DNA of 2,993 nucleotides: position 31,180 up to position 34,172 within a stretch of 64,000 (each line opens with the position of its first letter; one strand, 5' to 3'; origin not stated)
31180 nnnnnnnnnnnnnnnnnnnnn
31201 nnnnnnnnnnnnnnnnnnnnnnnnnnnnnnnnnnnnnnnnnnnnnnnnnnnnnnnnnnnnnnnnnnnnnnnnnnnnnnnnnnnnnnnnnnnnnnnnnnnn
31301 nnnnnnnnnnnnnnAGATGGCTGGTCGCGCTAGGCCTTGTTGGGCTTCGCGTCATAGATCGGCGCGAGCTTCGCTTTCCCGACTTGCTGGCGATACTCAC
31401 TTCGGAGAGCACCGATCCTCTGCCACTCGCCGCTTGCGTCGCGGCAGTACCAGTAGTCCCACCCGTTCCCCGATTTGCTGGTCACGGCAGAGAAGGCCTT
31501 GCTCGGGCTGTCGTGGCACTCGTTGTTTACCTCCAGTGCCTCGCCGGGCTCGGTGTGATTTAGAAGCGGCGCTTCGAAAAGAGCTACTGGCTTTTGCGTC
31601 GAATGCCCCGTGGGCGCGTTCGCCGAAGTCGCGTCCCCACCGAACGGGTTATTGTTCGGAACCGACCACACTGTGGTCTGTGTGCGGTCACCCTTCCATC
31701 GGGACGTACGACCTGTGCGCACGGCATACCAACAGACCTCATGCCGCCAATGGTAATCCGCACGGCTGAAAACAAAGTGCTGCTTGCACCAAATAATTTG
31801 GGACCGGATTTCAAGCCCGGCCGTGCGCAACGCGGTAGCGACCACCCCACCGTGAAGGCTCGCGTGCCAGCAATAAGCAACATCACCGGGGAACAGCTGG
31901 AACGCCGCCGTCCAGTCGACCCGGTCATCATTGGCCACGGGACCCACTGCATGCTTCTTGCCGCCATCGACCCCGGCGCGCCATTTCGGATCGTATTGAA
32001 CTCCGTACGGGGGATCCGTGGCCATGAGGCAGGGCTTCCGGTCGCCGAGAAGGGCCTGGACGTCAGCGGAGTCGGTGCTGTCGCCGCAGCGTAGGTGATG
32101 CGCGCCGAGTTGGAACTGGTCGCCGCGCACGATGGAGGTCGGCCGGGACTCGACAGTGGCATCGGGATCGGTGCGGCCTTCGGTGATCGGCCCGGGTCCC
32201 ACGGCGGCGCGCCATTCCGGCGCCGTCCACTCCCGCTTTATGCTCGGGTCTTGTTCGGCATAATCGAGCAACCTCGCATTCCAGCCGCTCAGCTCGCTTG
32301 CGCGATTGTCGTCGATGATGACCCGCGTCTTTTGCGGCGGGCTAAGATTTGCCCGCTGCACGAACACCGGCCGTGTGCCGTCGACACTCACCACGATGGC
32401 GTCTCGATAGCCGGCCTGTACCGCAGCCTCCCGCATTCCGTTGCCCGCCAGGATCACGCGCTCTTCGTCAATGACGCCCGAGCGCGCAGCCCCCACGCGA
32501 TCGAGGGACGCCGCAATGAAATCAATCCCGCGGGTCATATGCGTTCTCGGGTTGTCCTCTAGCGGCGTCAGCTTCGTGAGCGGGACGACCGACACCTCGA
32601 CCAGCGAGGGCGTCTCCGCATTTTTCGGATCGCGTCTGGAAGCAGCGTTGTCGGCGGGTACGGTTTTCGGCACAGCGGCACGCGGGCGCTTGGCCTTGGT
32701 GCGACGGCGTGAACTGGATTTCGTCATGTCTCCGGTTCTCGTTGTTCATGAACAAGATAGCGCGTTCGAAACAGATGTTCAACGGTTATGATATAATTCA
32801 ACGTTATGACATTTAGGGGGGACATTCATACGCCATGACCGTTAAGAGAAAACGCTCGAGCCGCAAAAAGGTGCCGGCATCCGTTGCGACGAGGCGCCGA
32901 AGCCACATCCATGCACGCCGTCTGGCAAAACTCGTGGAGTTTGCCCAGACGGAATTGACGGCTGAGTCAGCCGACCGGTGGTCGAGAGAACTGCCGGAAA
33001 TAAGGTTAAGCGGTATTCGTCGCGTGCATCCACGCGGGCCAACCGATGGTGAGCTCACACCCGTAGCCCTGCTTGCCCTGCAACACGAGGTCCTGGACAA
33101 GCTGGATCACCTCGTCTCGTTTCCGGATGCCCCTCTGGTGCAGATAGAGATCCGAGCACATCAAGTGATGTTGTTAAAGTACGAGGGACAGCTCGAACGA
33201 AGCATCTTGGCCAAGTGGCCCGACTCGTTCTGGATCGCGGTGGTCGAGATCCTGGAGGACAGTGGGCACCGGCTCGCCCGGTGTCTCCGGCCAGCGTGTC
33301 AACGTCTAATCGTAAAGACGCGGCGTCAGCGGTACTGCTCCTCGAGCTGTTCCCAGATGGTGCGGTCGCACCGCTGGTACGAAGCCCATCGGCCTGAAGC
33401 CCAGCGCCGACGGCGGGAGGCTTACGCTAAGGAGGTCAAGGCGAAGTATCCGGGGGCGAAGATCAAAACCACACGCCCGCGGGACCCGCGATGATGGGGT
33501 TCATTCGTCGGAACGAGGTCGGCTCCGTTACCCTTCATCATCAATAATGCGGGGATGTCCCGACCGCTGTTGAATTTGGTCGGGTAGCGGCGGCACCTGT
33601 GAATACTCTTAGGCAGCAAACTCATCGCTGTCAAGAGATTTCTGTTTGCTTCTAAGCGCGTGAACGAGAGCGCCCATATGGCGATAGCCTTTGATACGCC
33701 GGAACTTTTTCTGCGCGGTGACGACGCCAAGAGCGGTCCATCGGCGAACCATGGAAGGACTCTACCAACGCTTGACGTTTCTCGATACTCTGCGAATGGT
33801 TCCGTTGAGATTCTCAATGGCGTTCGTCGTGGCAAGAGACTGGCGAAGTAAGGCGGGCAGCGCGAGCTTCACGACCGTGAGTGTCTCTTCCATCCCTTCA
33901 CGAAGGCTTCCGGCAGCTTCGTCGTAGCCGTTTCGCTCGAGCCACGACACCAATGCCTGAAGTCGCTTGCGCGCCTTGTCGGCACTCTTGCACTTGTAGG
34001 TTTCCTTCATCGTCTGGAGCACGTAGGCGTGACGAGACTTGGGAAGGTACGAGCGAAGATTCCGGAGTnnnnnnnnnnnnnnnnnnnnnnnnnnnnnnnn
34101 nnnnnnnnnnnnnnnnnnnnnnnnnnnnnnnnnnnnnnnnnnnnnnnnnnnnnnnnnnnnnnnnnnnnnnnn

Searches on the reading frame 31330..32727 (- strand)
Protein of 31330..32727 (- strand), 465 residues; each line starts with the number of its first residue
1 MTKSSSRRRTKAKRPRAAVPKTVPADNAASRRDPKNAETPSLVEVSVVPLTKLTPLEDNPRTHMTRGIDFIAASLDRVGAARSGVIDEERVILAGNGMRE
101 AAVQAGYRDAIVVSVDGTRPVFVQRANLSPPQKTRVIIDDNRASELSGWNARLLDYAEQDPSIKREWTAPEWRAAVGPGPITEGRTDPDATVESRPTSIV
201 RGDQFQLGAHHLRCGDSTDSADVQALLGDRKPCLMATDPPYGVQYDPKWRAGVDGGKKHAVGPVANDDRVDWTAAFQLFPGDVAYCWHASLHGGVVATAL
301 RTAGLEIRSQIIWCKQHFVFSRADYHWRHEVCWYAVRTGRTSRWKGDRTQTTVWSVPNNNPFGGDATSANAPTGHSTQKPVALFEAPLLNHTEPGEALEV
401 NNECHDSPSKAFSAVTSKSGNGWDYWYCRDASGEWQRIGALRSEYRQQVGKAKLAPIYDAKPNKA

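Call 3: search_protein_families(library=pfam, proteins=[window:31330-32727:-], max_evalue=0.01)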
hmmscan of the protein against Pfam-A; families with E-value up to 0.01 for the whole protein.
window:31330-32727:- (465 aa): 3 families
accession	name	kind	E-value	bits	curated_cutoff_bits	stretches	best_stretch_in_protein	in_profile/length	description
PF18755.6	RAMA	-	4.1e-05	23.9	35.2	1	401-449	60-105/107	Restriction Enzyme Adenine Methylase Associated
PF14267.11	DUF4357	-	0.0016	18.7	38.4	1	405-427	25-47/54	Domain of unknown function (DUF4357)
PF01555.25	N6_N4_Mtase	-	0.0017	18.8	26.7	1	237-396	6-183/221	DNA methylase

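Call 6: search_protein_families(library=ncbifam, proteins=[window:31330-32727:-], max_evalue=0.1)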
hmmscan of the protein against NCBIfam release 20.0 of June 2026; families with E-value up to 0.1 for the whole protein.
window:31330-32727:- (465 aa): 0 families

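Call 7: search_protein_families(library=padloc, proteins=[window:31330-32727:-], max_evalue=0.1)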
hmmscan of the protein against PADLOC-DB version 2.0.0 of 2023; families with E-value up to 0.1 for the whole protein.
window:31330-32727:- (465 aa): 4 families
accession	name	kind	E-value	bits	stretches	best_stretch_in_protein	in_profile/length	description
PDLC03229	MTase_II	-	4.8e-34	115.9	1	48-395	13-359/436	Type II methyltransferase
PDLC04921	PDC-S14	-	1.2e-06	26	1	397-449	223-275/280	-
PDLC03371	MTase_II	-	6.6e-05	20.6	1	297-396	104-212/260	Type II methyltransferase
PDLC03216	MTase_II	-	0.0011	16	1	415-449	329-362/364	Type II methyltransferase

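Call 14: find_homologous_proteins(query=window:31330-32727:-)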
Query window:31330-32727:- (465 aa): 1398 proteins with E <= 0.001 among 8000 candidates; the best 120 are listed.
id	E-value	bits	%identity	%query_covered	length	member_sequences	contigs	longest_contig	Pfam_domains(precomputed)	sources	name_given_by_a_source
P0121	1.5e-257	873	94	86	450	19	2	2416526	PF01555.25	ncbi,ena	-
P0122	2.1e-234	797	93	75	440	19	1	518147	PF01555.25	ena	-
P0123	3.3e-213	727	83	82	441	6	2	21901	PF01555.25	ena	-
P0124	4.6e-198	677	95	65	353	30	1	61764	PF01555.25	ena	-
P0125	3.2e-183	628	83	71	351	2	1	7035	-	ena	-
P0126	2.0e-167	576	68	80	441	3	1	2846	PF01555.25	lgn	-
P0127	9.6e-162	557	68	77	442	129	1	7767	PF01555.25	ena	-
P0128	3.0e-161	556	69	77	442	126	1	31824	PF01555.25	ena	-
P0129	6.4e-148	512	86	57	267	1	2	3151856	-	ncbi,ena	-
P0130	2.1e-142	493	58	80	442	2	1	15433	PF01555.25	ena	-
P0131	6.3e-139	482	59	81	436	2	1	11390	PF01555.25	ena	-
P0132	4.1e-128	446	86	52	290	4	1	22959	-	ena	-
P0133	2.5e-123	431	56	78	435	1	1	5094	PF01555.25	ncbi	-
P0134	1.7e-107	378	53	73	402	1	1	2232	PF01555.25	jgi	jgi:hypothetical protein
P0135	1.4e-102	362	49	76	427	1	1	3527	PF01555.25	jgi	jgi:DNA modification methylase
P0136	2.3e-101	358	50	75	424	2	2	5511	PF01555.25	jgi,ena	jgi:DNA modification methylase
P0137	2.8e-101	358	50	76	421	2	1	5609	PF01555.25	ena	-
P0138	1.1e-100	356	49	78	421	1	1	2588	PF01555.25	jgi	jgi:DNA modification methylase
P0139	1.4e-100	355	52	74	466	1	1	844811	PF01555.25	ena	-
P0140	2.0e-100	355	50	74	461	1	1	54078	PF01555.25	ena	-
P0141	5.8e-99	350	49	75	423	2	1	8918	PF01555.25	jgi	jgi:DNA modification methylase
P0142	1.8e-98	349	53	72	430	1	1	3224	PF01555.25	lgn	-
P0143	1.6e-97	345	49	76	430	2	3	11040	PF01555.25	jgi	jgi:DNA modification methylase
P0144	2.3e-97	345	48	82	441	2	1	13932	PF01555.25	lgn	-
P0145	5.3e-97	344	50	74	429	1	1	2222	PF01555.25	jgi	jgi:DNA modification methylase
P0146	5.5e-97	344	48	76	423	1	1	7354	PF01555.25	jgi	jgi:DNA modification methylase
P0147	6.1e-97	344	50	74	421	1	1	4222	PF01555.25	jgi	jgi:DNA modification methylase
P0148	8.8e-97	343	49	74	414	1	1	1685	PF01555.25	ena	-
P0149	3.2e-96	341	49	75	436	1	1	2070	PF01555.25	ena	-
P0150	3.5e-96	341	50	76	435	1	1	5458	PF01555.25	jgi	jgi:DNA modification methylase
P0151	4.0e-96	341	49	75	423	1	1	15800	PF01555.25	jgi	-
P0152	7.4e-96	340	48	74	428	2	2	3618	PF01555.25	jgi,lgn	-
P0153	9.0e-96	340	49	79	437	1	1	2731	PF01555.25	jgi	jgi:DNA modification methylase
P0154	2.2e-95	338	47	81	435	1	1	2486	PF01555.25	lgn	-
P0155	4.9e-95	337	50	76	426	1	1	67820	PF01555.25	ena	-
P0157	1.2e-94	336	50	79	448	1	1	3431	PF01555.25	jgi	jgi:DNA modification methylase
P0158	1.4e-94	336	51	75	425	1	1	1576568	PF01555.25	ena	-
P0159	1.5e-94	336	47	75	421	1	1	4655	PF01555.25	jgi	jgi:DNA modification methylase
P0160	3.4e-94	334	49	75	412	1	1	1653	PF01555.25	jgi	jgi:DNA modification methylase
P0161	3.7e-94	334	48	75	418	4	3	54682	PF01555.25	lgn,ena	-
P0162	6.0e-94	334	45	86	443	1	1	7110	PF01555.25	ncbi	-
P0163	6.9e-94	333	49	75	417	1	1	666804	PF01555.25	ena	-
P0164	7.7e-94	333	47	75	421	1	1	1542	PF01555.25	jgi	jgi:DNA modification methylase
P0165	8.2e-94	333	50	72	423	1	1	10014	PF01555.25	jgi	jgi:DNA modification methylase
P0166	8.8e-94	333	44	85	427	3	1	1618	PF01555.25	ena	-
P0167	1.1e-93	333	49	75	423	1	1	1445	PF01555.25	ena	-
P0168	1.7e-93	332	48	76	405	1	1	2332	PF01555.25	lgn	-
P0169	2.1e-93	332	50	74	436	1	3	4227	PF01555.25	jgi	jgi:DNA modification methylase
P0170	2.1e-93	332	49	75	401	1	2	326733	PF01555.25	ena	-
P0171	2.9e-93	331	47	76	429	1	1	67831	PF01555.25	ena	-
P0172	3.7e-93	331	50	73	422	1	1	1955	PF01555.25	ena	-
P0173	4.1e-93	331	48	79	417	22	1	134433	PF01555.25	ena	-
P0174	4.7e-93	331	48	72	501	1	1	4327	PF01170.25,PF01555.25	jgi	jgi:DNA modification methylase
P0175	6.1e-93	330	47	76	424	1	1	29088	PF01555.25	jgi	jgi:DNA modification methylase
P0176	6.9e-93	330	51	68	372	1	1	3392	PF01170.25,PF01555.25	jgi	jgi:DNA modification methylase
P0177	1.0e-92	330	50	73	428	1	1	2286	PF01555.25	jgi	jgi:DNA modification methylase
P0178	1.3e-92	329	48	75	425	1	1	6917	PF01555.25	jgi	jgi:DNA modification methylase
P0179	2.5e-92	328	47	75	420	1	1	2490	PF01555.25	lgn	-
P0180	3.1e-92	328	49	75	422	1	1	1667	PF01555.25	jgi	jgi:DNA modification methylase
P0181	3.7e-92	328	47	75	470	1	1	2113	PF01555.25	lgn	-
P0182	4.5e-92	327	49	75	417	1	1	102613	PF01555.25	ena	-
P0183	4.8e-92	327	48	72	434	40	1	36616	PF01555.25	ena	-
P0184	5.2e-92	327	48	75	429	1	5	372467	PF01555.25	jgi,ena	jgi:DNA modification methylase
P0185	8.8e-92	326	49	74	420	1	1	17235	PF01555.25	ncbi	-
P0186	1.3e-91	326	46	78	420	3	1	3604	PF01555.25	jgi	-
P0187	1.5e-91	326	50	71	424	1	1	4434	PF01555.25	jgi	jgi:DNA modification methylase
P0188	1.6e-91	326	48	75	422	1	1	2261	PF01555.25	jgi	-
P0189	2.4e-91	325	48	74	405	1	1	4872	PF01555.25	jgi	jgi:DNA modification methylase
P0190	2.5e-91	325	49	75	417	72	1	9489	PF01555.25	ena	-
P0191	3.1e-91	325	46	75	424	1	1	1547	PF01555.25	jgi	jgi:DNA modification methylase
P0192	4.6e-91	324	49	71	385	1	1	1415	PF01555.25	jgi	jgi:DNA modification methylase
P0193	4.8e-91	324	45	83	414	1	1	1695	PF01555.25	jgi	jgi:DNA modification methylase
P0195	5.0e-91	324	43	89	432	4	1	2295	PF01555.25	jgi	-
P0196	5.4e-91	324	46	78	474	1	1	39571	PF01555.25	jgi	jgi:DNA modification methylase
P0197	6.9e-91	324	47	75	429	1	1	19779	PF01555.25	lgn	-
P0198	7.5e-91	323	48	74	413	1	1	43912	PF01555.25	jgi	jgi:DNA modification methylase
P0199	7.9e-91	323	49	72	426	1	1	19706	PF01555.25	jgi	jgi:DNA modification methylase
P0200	9.4e-91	323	48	78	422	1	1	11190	PF01555.25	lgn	-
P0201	1.0e-90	323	47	75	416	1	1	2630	PF01555.25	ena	-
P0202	1.1e-90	323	47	73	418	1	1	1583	PF01170.25,PF01555.25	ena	-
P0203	1.2e-90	323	47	75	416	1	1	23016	PF01555.25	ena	-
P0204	1.6e-90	322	47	75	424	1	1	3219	PF01555.25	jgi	jgi:DNA modification methylase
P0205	1.7e-90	322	50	72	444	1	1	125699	PF01555.25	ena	-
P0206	1.7e-90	322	48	76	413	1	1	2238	PF01555.25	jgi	jgi:DNA modification methylase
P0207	1.9e-90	322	48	77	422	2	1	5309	PF01555.25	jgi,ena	-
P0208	2.1e-90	322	48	71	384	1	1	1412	PF01555.25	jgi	jgi:DNA modification methylase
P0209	2.2e-90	322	47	75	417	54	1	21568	PF01555.25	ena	-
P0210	2.3e-90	322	60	53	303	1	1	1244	PF01555.25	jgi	jgi:DNA modification methylase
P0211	3.2e-90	321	49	72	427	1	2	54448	PF01555.25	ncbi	-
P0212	6.2e-90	320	50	67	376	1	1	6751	PF01555.25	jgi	jgi:DNA modification methylase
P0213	7.7e-90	320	53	62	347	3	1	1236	PF01555.25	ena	-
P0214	1.6e-89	319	47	76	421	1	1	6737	PF01555.25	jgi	jgi:DNA modification methylase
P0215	2.5e-89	318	46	76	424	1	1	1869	PF01555.25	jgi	jgi:DNA modification methylase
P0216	2.7e-89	318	48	73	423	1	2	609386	PF01555.25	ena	-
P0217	3.2e-89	318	46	75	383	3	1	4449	PF01555.25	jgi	jgi:DNA modification methylase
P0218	5.4e-89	317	46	76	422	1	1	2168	PF01555.25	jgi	-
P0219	1.9e-88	316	47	76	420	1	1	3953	PF01555.25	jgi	jgi:DNA modification methylase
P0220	2.0e-88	315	46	75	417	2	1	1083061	PF01555.25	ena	-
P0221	2.3e-88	315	49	75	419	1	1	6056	PF01555.25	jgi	jgi:DNA modification methylase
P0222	2.6e-88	315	49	72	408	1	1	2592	PF01555.25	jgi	jgi:DNA modification methylase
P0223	4.0e-88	314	47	75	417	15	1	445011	PF01555.25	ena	-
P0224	5.4e-88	314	47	74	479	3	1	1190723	PF01555.25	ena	-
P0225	1.1e-87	313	47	75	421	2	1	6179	PF01555.25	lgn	-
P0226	3.6e-87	311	42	87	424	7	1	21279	PF01555.25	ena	-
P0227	3.8e-87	311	48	74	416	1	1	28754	PF01555.25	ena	-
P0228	6.7e-87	310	47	75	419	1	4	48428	PF01555.25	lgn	-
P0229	7.0e-87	310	44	77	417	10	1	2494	PF02195.27,PF01555.25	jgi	jgi:DNA modification methylase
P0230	1.5e-86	309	50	69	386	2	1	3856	PF01555.25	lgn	-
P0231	1.8e-86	309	44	82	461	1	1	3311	PF01170.25,PF01555.25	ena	-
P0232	2.9e-86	308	46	76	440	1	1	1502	PF01555.25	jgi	jgi:DNA modification methylase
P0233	5.7e-86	307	44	75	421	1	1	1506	PF01555.25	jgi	jgi:hypothetical protein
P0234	6.3e-86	307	56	52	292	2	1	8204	PF01555.25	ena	-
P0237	1.6e-85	306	45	77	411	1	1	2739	PF02195.27,PF01555.25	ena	-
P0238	1.7e-85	306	47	74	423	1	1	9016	PF01555.25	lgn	-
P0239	2.9e-85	305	49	69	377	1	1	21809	PF01555.25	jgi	jgi:DNA modification methylase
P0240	3.0e-85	305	43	83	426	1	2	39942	PF01555.25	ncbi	-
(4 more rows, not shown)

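Call 16: find_encoding_contigs(protein=P0121, flank=8000, max_places=3)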
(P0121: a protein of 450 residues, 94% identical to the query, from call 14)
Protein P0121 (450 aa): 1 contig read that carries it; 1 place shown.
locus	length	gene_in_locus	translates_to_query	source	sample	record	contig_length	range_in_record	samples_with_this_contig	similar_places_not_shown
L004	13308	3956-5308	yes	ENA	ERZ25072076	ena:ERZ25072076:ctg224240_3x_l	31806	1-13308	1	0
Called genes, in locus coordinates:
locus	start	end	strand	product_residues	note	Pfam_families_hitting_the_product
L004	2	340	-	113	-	?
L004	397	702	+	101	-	-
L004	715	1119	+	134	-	-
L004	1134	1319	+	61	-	-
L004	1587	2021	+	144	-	-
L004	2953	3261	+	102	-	-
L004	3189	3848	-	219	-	-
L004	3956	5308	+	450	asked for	PF01555:N6_N4_Mtase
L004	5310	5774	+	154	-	-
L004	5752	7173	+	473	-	-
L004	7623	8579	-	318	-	PF07510:GmrSD_C, PF05901:Excalibur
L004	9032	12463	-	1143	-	PF00580:UvrD-helicase, PF13245:AAA_19, PF00580:UvrD-helicase, PF13361:UvrD_C, PF13538:UvrD_C_2 (faint)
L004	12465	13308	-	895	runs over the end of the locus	PF12705:PDDEXK_1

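Call 17: find_encoding_contigs(protein=P0122, flank=8000, max_places=3)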
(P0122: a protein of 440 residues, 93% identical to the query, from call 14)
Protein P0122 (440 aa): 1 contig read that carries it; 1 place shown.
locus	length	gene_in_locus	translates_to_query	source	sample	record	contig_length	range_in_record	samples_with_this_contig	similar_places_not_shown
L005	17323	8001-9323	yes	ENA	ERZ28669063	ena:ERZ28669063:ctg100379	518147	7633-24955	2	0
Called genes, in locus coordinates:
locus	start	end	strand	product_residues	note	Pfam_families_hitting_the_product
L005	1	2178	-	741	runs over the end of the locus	-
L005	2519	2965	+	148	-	PF13683:rve_3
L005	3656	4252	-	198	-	-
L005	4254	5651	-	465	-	PF01266:DAO (faint), PF05199:GMC_oxred_C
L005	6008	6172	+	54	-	-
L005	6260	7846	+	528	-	-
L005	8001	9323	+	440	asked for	PF01555:N6_N4_Mtase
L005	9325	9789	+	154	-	-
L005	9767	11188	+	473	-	-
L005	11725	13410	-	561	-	PF13361:UvrD_C, PF13538:UvrD_C_2 (faint)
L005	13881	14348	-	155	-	PF12760:Zn_ribbon_IS1595 (weak)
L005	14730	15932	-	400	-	-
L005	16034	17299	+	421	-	PF00872:Transposase_mut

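Call 20: find_encoding_contigs(protein=window:31330-32727:-, flank=3000, max_places=6)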
Protein window:31330-32727:- (465 aa): no gene with exactly this product is on record in the collection.

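Call 32: search_protein_families(library=pfam, proteins=[L004:5310-5774:+], max_evalue=0.001)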
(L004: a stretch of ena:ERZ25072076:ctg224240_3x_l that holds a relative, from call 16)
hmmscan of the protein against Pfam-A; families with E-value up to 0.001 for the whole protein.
L004:5310-5774:+ (154 aa): 0 families

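Call 38: search_protein_families(library=phrogs, proteins=[L004:5310-5774:+, L004:5752-7173:+, window:31330-32727:-], max_evalue=0.001)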
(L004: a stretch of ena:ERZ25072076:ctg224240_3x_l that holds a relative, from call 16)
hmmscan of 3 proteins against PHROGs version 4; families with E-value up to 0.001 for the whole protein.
L004:5310-5774:+ (154 aa): 1 family
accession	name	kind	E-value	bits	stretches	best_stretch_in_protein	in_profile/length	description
phrog_4044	-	head and packaging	1.7e-28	100.4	1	7-116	21-132/180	terminase small subunit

L004:5752-7173:+ (473 aa): 0 families

window:31330-32727:- (465 aa): 9 families
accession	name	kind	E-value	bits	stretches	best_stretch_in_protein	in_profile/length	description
phrog_498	-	other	2.3e-69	235.6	1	30-396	20-380/633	DNA methyltransferase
phrog_620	-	DNA, RNA and nucleotide metabolism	8.9e-17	62.9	1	44-154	8-108/217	ParB-like partition protein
phrog_8071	-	DNA, RNA and nucleotide metabolism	5e-10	40.2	1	43-247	5-209/389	ParB-like partition protein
phrog_67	-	other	6.1e-10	39.8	1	237-396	148-303/743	DNA methyltransferase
phrog_940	-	DNA, RNA and nucleotide metabolism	2.8e-08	34.4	1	43-159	4-111/388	nuclease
phrog_930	-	DNA, RNA and nucleotide metabolism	3.4e-08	34.6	1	44-116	6-78/223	ParB-like partition protein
phrog_15396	-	DNA, RNA and nucleotide metabolism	4.3e-08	34.3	1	44-154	3-103/258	ParB-like partition nuclease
phrog_18056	-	DNA, RNA and nucleotide metabolism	0.00013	22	1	44-141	2-98/387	ParB-like partition nuclease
phrog_723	-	DNA, RNA and nucleotide metabolism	0.00057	20.7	1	41-152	9-113/223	ParB-like partition protein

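Call 60: list_cluster_members(proteins=[P0121, P0129])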
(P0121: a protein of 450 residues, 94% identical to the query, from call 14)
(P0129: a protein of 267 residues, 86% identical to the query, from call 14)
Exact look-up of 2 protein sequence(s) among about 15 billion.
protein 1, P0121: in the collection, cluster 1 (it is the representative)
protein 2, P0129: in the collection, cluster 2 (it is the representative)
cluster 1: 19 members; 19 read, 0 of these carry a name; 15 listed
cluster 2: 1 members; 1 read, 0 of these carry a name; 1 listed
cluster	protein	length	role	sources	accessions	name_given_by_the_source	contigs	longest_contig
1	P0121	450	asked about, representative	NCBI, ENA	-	-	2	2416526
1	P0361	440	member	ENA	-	-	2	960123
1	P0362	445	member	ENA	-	-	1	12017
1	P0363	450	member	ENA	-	-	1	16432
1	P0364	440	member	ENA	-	-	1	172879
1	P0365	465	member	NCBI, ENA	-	-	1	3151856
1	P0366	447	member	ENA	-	-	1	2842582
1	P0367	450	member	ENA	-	-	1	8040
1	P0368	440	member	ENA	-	-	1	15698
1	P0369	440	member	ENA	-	-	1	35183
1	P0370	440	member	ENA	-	-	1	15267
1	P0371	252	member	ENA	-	-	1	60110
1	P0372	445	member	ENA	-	-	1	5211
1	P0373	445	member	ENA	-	-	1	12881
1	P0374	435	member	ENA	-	-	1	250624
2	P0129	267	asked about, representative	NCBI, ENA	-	-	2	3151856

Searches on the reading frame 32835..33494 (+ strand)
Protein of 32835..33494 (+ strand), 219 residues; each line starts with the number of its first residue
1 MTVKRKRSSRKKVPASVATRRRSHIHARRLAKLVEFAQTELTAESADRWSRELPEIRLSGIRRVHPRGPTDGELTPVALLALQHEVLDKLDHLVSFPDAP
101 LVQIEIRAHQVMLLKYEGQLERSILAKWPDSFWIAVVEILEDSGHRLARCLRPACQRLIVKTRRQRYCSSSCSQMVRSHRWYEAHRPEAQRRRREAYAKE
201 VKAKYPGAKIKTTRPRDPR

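Call 3: search_protein_families(library=pfam, proteins=[window:32835-33494:+], max_evalue=0.01)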
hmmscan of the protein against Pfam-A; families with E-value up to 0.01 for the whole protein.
window:32835-33494:+ (219 aa): 0 families

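Call 6: search_protein_families(library=ncbifam, proteins=[window:32835-33494:+], max_evalue=0.1)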
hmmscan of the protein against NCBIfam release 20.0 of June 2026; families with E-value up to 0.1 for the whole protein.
window:32835-33494:+ (219 aa): 0 families

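Call 7: search_protein_families(library=padloc, proteins=[window:32835-33494:+], max_evalue=0.1)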
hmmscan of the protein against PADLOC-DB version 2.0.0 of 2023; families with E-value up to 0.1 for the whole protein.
window:32835-33494:+ (219 aa): 0 families

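Call 38: search_protein_families(library=phrogs, proteins=[window:32835-33494:+], max_evalue=0.001)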
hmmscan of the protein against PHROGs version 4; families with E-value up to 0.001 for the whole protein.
window:32835-33494:+ (219 aa): 0 families

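Call 67: search_protein_families(library=pfam, proteins=[window:32835-33494:+], max_evalue=10)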
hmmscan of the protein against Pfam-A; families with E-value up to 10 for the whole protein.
window:32835-33494:+ (219 aa): 1 family
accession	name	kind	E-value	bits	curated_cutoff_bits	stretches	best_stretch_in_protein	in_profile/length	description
PF01485.27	IBR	-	0.091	13.3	24.3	1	144-173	15-45/65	IBR domain, a half RING-finger domain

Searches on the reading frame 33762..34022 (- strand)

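Call 3: search_protein_families(library=pfam, proteins=[window:33762-34022:-], max_evalue=0.01)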
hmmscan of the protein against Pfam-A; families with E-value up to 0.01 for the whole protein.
window:33762-34022:- (86 aa): 1 family
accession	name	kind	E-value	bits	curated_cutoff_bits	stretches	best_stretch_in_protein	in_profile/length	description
PF00872.24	Transposase_mut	-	6e-10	39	21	1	2-83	274-352/379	Transposase, Mutator family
